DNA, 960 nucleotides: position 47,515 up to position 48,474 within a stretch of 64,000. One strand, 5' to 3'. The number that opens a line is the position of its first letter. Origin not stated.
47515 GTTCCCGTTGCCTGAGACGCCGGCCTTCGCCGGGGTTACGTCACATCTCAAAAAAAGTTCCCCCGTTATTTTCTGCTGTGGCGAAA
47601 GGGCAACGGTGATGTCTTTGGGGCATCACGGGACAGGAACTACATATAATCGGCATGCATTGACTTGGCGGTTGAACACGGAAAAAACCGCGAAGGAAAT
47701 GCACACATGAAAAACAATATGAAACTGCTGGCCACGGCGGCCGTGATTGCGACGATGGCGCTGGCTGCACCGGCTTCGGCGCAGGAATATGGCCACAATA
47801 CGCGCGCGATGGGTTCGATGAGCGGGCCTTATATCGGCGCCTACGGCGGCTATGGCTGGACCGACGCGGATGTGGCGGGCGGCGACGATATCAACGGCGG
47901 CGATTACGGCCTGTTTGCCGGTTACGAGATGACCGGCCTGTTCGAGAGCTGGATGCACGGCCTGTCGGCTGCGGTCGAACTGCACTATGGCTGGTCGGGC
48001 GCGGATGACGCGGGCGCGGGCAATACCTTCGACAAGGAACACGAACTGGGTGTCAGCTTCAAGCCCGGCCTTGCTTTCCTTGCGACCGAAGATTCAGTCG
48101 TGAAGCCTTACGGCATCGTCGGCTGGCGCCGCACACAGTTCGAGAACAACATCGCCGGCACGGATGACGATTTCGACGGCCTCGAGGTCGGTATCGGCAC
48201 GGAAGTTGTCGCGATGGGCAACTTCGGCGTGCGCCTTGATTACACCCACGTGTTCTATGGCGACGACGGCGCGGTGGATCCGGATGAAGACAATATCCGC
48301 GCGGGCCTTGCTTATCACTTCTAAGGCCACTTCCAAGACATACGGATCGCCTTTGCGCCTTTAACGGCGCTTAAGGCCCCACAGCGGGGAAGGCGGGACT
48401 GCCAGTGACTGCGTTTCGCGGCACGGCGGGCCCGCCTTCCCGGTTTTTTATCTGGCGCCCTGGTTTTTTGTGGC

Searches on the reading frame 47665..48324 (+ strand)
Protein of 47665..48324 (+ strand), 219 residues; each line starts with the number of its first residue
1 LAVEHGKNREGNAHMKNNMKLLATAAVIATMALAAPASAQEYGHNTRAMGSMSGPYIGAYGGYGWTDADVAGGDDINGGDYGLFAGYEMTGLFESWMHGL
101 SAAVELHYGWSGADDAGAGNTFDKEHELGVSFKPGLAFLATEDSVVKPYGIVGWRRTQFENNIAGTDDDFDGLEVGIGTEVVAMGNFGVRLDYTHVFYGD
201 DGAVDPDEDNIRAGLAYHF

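Call 38: search_protein_families(library=pfam, proteins=[window:47665-48324:+], max_evalue=0.001)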
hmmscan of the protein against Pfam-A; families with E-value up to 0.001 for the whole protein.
window:47665-48324:+ (219 aa): 1 family
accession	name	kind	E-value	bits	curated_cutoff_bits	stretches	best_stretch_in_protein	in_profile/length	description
PF13505.12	OMP_b-brl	-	1.5e-19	71.3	28.7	1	26-219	2-175/175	Outer membrane protein beta-barrel domain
